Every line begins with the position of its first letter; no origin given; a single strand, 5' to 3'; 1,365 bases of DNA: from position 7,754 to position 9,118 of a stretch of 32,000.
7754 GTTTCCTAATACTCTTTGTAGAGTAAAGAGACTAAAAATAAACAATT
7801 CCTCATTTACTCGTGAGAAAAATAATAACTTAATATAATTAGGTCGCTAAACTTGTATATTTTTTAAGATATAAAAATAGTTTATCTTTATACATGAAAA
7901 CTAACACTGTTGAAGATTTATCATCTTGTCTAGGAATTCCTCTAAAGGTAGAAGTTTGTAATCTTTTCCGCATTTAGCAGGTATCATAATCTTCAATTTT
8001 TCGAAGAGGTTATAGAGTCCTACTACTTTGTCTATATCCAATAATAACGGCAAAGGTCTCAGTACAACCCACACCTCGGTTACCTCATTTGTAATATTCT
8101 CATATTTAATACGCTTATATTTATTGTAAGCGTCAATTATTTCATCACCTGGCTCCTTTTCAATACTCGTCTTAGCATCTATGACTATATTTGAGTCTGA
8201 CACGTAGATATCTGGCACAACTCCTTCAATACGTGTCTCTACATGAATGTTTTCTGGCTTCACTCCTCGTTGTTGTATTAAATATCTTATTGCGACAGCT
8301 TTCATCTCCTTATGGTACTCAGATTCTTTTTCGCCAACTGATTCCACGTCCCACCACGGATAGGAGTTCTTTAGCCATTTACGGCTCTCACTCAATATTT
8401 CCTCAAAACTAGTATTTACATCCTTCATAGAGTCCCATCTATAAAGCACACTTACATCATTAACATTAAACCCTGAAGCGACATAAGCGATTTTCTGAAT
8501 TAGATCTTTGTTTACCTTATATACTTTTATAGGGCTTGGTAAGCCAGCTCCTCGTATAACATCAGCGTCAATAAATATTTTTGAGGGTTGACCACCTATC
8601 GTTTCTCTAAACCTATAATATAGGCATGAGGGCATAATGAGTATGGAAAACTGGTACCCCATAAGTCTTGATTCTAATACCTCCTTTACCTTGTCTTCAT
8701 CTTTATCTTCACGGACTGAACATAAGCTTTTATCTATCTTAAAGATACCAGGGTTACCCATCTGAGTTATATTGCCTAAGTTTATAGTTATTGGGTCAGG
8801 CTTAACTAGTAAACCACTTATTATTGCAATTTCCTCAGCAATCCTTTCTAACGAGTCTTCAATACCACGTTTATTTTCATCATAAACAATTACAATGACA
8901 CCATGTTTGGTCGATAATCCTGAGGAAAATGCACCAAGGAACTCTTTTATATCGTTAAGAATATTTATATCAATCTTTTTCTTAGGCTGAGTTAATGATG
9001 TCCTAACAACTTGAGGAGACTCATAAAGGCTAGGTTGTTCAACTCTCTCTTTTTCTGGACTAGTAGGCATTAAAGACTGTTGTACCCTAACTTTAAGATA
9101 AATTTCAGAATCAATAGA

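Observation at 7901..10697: Uncharacterised two-gene cassette: an unknown 368-aa protein coupled to a 569-aa repeat-plus-nuclease-like protein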

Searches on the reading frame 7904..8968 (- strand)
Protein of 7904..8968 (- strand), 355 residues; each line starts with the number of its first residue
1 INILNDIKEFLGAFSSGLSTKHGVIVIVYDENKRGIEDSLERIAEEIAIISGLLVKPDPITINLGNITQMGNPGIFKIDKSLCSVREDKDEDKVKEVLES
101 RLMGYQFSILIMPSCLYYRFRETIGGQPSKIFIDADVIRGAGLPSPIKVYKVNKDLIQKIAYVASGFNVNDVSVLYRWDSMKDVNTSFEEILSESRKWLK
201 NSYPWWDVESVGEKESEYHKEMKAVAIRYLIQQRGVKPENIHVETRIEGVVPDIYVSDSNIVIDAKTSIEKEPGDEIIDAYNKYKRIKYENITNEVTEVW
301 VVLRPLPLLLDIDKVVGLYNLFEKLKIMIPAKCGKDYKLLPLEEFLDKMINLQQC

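Call 17: find_homologous_proteins(query=A2, max_evalue=0.01)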
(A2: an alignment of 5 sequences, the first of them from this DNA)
Query A2 (5 sequences) (354 aa, profile of the alignment): 19 proteins with E <= 0.01 among 8000 candidates.
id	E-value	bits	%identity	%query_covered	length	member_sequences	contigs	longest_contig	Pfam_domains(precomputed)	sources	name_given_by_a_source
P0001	1.8e-151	522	100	100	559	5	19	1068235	-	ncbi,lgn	-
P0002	6.9e-130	451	36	96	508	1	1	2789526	-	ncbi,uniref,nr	ncbi:hypothetical protein EWF20_10570 [Sulfolobus sp. S-194]|uniref:hypothetical protein n=1 Tax=Sul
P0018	1.2e-129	450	31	98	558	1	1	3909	-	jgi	jgi:hypothetical protein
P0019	1.2e-129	450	31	98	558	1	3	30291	-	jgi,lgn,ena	-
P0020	1.2e-125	437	30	98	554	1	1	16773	-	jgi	jgi:hypothetical protein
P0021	3.5e-125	436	30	98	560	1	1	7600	-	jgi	jgi:hypothetical protein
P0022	3.8e-121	422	31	98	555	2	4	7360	-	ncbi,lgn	-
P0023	4.3e-121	422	30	98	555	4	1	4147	-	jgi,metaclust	metaclust:\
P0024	9.9e-121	421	31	98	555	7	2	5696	-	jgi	jgi:hypothetical protein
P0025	2.7e-119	416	31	98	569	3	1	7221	-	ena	-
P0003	1.3e-118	414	32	98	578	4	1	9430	-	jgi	jgi:hypothetical protein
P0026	1.7e-117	410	32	98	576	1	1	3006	-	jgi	jgi:hypothetical protein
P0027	5.3e-116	406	30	98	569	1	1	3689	-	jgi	jgi:hypothetical protein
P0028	8.8e-116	405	30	98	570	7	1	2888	-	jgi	jgi:hypothetical protein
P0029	7.2e-99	349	30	68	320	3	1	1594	-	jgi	-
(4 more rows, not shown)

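Call 22: search_solved_structures(query=A2, max_evalue=10, show_alignments=2)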
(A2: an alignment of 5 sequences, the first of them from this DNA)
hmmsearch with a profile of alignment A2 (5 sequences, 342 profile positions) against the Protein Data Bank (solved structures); distinct sequences matched with E-value up to 10: 1.
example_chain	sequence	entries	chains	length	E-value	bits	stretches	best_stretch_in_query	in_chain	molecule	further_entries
3b77_A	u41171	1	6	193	0.28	13.4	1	119-207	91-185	Uncharacterized protein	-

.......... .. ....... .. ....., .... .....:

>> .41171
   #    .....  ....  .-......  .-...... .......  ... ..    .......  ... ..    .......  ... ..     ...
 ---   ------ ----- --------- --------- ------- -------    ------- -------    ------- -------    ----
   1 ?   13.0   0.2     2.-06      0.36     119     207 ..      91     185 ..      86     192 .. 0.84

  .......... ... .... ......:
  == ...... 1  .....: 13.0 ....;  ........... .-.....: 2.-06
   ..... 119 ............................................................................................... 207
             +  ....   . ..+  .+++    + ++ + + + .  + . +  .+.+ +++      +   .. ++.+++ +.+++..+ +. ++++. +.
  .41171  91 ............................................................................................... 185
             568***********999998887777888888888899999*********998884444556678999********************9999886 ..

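Call 28: predict_structure(alignment_id=A3)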
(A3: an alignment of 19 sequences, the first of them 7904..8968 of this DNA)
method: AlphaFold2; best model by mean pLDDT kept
length: 355 residues; sequences in the alignment: 19
mean_pLDDT: 85.8   pTM: 0.87
mean pLDDT of the five models: 85.8, 85.6, 85.0, 82.6, 82.4
residues with pLDDT >= 90: 163; 70-90: 164; 50-70: 26; < 50: 2
segments of 3 or more residues with pLDDT < 50: none
pLDDT, mean of each block of 10 residues (from residue 1): 81 78 87 93 92 81 87 87 83 82 75 90 78 83 68 89 89 80 89 94 87 80 95 94 85 91 92 93 75 74 95 91 94 90 92 66
secondary structure, 60 per line:
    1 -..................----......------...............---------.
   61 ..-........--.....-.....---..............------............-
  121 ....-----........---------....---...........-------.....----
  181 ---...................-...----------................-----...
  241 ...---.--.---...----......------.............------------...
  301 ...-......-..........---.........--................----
elements in order: H2-19 E24-29 H36-50 E60-62 H64-71 E74-78 H80-84 H88-101 E108-113 H114-119 H121-124 E130-134 E147-150 H154-164 H172-176 H184-202 H217-232 E241-243 E254-256 E261-266 H273-285 E298-303 H305-310 H312-321 E325-333 E336-341 H342-351

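Call 33: fold_search(model_id=the predicted structure, library=pdb)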
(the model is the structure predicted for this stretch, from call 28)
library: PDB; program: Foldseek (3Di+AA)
matches with E <= 10: 952; with E <= 0.001: 0
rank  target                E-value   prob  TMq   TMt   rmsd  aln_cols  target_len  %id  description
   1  6wxw_A                1.6e-03  0.72  0.23  0.22  22.5       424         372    9  crystal structure of apo Card1 (released 2020-12-30)
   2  9p07_B                4.3e-03  0.47  0.23  0.17  20.0       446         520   10  Cryo-EM structure of S. Mansoni p97 bound to compound 804 (released 2025-08-13)
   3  12dl_GA               1.1e-02  0.66  0.22  0.10  15.2       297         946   10  Native structure of the cytoplasmic lattice (CPL) asymmetric unit from mouse MII eggs (released 2026-04-08)
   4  9ox9_B                1.2e-02  0.41  0.24  0.18  20.0       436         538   10  Cryo-EM structure of S. Mansoni p97 bound to CB-5083 (released 2025-08-13)
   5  9r3l_C                1.3e-02  0.13  0.15  0.14  19.0       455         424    8  Structure of liver pyruvate kinase in complex with fluorescent probe 4d (released 2025-08-13)
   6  5sdt_G                1.3e-02  0.15  0.16  0.14  18.1       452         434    9  Structure of liver pyruvate kinase in complex with anthraquinone derivative 15 (released 2022-03-16)
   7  2ce7_E                1.4e-02  0.63  0.24  0.22  14.0       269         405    9  EDTA treated (released 2006-02-09)
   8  7swl_D                1.5e-02  0.47  0.23  0.16  16.7       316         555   13  CryoEM structure of the N-terminal-deleted Rix7 AAA-ATPase (released 2022-03-02)
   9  9ox9_F                1.5e-02  0.38  0.24  0.17  19.5       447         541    9  Cryo-EM structure of S. Mansoni p97 bound to CB-5083 (released 2025-08-13)
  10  5scl_G                1.6e-02  0.14  0.16  0.15  18.3       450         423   10  Structure of liver pyruvate kinase in complex with anthraquinone derivative 1 (released 2022-03-16)
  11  8h3h_F                1.8e-02  0.21  0.21  0.16  21.6       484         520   11  Human ATAD2 Walker B mutant, ATP state (released 2023-10-18)
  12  7tfh_E                1.9e-02  0.63  0.25  0.26  15.5       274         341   10  Atomic model of the S. cerevisiae clamp-clamp loader complex PCNA-RFC bound to two DNA molecules, one at the 5'-recess (released 2022-11-16)
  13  9p00_E                1.9e-02  0.44  0.22  0.17  14.8       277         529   13  Cryo-EM structure of apo S. Mansoni p97 (released 2025-08-13)
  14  2qp9                  2.1e-02  0.72  0.26  0.31  11.8       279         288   10  Crystal Structure of S.cerevisiae Vps4 (released 2007-10-09)
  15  8efv_C                2.1e-02  0.60  0.25  0.28  15.4       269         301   10  Structure of single homo-hexameric Holliday junction ATP-dependent DNA helicase RuvB motor (released 2023-05-10)
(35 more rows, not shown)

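Call 36: search_protein_families(library=pfam, alignment_id=A3, max_evalue=10)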
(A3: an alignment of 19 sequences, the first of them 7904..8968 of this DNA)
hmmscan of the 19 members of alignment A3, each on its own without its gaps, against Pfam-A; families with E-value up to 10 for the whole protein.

A. member 1, window:7904-8968:- (355 aa): 2 families
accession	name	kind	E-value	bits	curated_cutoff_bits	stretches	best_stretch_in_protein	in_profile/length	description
PF08753.17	NikR_C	-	0.14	12.8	22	1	23-46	2-25/77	NikR C terminal nickel binding domain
PF15518.12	L_protein_N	-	0.16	12.4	27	1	243-297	66-114/178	L protein N-terminus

B. families by the number of members that match (of 19 scanned): 9 families
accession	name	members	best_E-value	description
PF23024.1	AMP-dom_DIP2-like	11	0.017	Disco-interacting protein 2-like, AMP domain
PF15779.10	LRRC37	4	1.6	Leucine-rich repeat-containing protein 37 family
PF07245.16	Phlebovirus_G2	1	0.13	Phlebovirus glycoprotein G2 fusion domain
PF08753.17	NikR_C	1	0.14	NikR C terminal nickel binding domain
PF00484.24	Pro_CA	1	0.14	Carbonic anhydrase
PF15518.12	L_protein_N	1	0.16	L protein N-terminus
PF11123.14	DNA_Packaging_2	1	0.19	DNA packaging protein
PF05554.16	Novirhabdo_Nv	1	0.19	Viral hemorrhagic septicemia virus non-virion protein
PF20268.4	SBDS_C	1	0.75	SBDS protein, C-terminal domain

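Call 46: search_protein_representatives(alignment_id=A3)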
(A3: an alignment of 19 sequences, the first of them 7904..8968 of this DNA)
Query: 19 sequences, 539 profile positions. Proteins with E-value up to 0.001 (for the whole library): 162; up to 1e-10: 55; up to 1e-30: 26. The best 150 are listed.
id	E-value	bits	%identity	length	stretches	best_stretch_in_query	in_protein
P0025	1.4e-245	832.6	-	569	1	1-538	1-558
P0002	2.1e-169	581.2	-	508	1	1-534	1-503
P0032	2.0e-139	482.3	-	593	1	1-539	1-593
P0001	7.0e-138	477.1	-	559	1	3-533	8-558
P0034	2.1e-136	472.2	-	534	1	6-537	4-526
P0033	6.0e-133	460.9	-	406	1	161-538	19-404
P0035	7.1e-121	421.0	-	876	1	83-537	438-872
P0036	9.2e-115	400.9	-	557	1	7-537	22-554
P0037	4.1e-114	398.7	-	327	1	223-537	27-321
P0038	3.1e-110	385.9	-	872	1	128-534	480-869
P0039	1.0e-107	377.6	-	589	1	12-537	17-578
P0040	3.0e-98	346.3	-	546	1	22-533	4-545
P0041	6.8e-91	322.1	-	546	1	5-537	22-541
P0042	7.2e-90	318.7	-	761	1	182-531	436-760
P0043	4.0e-76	273.3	-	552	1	5-537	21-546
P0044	2.2e-73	264.3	-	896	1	186-512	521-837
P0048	1.5e-42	162.5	-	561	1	87-531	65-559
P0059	4.1e-18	81.9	-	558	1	375-530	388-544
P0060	1.1e-17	80.5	-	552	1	373-531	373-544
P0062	9.9e-17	77.3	-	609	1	384-530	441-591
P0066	1.8e-14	69.8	-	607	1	380-533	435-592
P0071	1.1e-13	67.2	-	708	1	395-533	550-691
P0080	3.9e-11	58.8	-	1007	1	396-537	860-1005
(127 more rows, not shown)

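Call 52: search_protein_families(library=pfam, alignment_id=A5, max_evalue=0.01)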
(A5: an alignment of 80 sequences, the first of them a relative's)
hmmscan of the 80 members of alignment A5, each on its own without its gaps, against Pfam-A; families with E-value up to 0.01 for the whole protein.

A. member 1, P0059 (558 aa): 0 families

B. families by the number of members that match (of 80 scanned): 14 families
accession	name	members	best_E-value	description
PF01726.22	LexA_DNA_bind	1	8.6e-07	LexA DNA binding domain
PF06969.22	HemN_C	1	0.00024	HemN C-terminal domain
PF08281.18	Sigma70_r4_2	1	0.00087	Sigma-70, region 4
PF01381.28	HTH_3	1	0.0013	Helix-turn-helix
PF09821.14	AAA_assoc_C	1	0.0013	C-terminal AAA-associated domain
PF12580.14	TPPII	1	0.0013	Tripeptidyl peptidase II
PF10294.15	Methyltransf_16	1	0.0023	Lysine methyltransferase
PF13384.12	HTH_23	1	0.0024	Homeodomain-like domain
PF14493.12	HTH_40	1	0.0028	Helix-turn-helix domain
PF07148.17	MalM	1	0.0028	Maltose operon periplasmic protein precursor (MalM)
PF01450.25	KARI_C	1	0.0028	Ketol-acid reductoisomerase, C-terminal domain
PF13412.12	HTH_24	1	0.0041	Winged helix-turn-helix DNA-binding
PF14338.12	Mrr_N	1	0.0066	Mrr N-terminal domain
PF14277.12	DUF4364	1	0.007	Domain of unknown function (DUF4364)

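Call 53: list_cluster_members(proteins=[P0059, P0060, P0062, P0066, P0071, P0080, P0035, P0038, P0044, P0048])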
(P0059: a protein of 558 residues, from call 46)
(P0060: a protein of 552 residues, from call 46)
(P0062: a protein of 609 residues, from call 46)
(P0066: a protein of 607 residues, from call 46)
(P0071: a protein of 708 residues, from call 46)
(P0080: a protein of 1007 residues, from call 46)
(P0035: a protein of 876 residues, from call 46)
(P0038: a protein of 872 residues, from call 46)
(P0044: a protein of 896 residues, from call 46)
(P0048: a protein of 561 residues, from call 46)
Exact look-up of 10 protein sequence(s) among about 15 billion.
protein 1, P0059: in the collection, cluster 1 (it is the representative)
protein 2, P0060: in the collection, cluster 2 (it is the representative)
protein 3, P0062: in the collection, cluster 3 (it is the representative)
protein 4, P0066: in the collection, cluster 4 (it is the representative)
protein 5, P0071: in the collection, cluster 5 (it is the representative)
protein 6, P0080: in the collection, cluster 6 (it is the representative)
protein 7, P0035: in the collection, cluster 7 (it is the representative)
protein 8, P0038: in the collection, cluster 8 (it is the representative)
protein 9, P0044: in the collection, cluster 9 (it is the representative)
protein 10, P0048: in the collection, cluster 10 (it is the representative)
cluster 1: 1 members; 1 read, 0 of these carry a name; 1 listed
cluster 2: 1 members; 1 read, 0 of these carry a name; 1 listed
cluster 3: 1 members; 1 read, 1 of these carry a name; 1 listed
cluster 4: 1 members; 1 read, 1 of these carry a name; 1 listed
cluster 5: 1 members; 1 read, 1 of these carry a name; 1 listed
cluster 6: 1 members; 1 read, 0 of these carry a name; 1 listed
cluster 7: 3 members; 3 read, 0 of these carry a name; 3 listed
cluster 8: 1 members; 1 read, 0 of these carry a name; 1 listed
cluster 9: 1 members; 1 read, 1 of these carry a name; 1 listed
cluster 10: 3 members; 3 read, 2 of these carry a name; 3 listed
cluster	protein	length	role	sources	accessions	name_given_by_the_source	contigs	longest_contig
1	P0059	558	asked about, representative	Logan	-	-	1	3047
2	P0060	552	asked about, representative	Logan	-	-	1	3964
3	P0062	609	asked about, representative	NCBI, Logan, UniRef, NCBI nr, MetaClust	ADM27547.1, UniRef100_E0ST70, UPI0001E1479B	hypothetical protein Igag_0717 [Ignisphaera aggregans DSM 17230] | Uncharacterized protein n=1 Tax=Ignisphaera aggregans (strain DSM 17230 / JCM 13409 / ... | status=active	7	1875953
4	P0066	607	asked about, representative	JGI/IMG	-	hypothetical protein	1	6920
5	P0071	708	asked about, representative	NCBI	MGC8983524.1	MAG: hypothetical protein ACP5KA_07240 [Desulfurococcaceae archaeon]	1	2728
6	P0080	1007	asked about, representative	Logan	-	-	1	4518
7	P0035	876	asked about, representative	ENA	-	-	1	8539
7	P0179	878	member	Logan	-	-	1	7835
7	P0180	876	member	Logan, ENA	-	-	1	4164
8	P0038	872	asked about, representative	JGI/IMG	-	-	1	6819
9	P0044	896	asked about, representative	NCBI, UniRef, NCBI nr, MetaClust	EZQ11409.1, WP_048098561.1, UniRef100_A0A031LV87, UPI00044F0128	hypothetical protein CM19_01015 [Candidatus Acidianus copahuensis] | Uncharacterized protein n=1 Tax=Candidatus Acidianus copahuensis TaxID=1160895 ... | hypothetical protein [Candidatus Acidianus copahuensis]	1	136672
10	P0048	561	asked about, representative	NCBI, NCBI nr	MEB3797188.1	MAG: hypothetical protein G5Z42_00010 [Caldisphaeraceae archaeon] | hypothetical protein [Caldisphaeraceae archaeon]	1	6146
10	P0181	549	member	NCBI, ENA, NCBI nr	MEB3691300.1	MAG: hypothetical protein G5Z43_000806 [Caldisphaeraceae archaeon] | hypothetical protein [Caldisphaeraceae archaeon]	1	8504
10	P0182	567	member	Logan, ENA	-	-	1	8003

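Call 54: find_encoding_contigs(protein=P0062, flank=8000, max_places=2)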
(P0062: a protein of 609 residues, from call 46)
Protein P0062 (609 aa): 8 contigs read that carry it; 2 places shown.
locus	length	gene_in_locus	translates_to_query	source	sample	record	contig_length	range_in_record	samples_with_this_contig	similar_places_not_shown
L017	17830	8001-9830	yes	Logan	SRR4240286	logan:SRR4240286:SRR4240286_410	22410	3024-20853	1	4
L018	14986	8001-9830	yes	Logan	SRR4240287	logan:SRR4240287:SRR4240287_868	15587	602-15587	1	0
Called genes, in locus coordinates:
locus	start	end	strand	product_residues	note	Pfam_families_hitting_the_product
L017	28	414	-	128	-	PF05942:PaREP1 (faint)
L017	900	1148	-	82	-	-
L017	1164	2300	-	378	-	-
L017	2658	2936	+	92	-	-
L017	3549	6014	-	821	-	PF02171:Piwi (weak)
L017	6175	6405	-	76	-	-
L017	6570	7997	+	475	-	-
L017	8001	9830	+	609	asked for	-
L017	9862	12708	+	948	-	PF25794:SACS (weak), PF13589:HATPase_c_3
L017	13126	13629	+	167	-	-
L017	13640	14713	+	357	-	-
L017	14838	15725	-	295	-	PF00149:Metallophos (faint)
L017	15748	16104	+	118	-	-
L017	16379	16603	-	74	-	-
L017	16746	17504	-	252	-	-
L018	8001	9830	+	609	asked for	-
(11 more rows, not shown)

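Call 55: find_encoding_contigs(protein=P0044, flank=8000, max_places=2)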
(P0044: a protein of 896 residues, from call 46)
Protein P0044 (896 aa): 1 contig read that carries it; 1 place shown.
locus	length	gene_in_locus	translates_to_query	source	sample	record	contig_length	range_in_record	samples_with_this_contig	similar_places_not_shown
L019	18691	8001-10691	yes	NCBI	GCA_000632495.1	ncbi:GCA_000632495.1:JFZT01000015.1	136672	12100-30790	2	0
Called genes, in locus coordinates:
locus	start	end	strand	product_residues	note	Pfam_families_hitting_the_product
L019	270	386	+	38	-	PF04014:MazE_antitoxin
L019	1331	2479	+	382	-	PF13175:AAA_15 (weak), PF13304:AAA_21 (weak), PF13175:AAA_15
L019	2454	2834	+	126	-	-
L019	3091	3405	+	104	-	-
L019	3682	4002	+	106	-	-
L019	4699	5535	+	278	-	PF27344:MJECL34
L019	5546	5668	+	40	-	-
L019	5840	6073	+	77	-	-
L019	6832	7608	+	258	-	-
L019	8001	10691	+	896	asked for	-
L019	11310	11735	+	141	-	-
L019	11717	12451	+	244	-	-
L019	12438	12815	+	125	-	-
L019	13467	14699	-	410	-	PF00083:Sugar_tr, PF07690:MFS_1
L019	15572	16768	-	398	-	PF01979:Amidohydro_1, PF07969:Amidohydro_3 (faint)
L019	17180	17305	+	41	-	-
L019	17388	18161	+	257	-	-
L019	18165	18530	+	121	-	-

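Call 114: find_related_loci(query=A2, collection=viral_contigs, flank=10000)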
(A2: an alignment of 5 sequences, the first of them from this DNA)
Query A2 (354 aa) in viral_contigs; peptide patterns used: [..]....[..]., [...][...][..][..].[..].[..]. (x = any residue, [..] = any of these).
158 stretches matched a pattern, but none encodes a relative of the query by tblastn (E <= 1e-3).
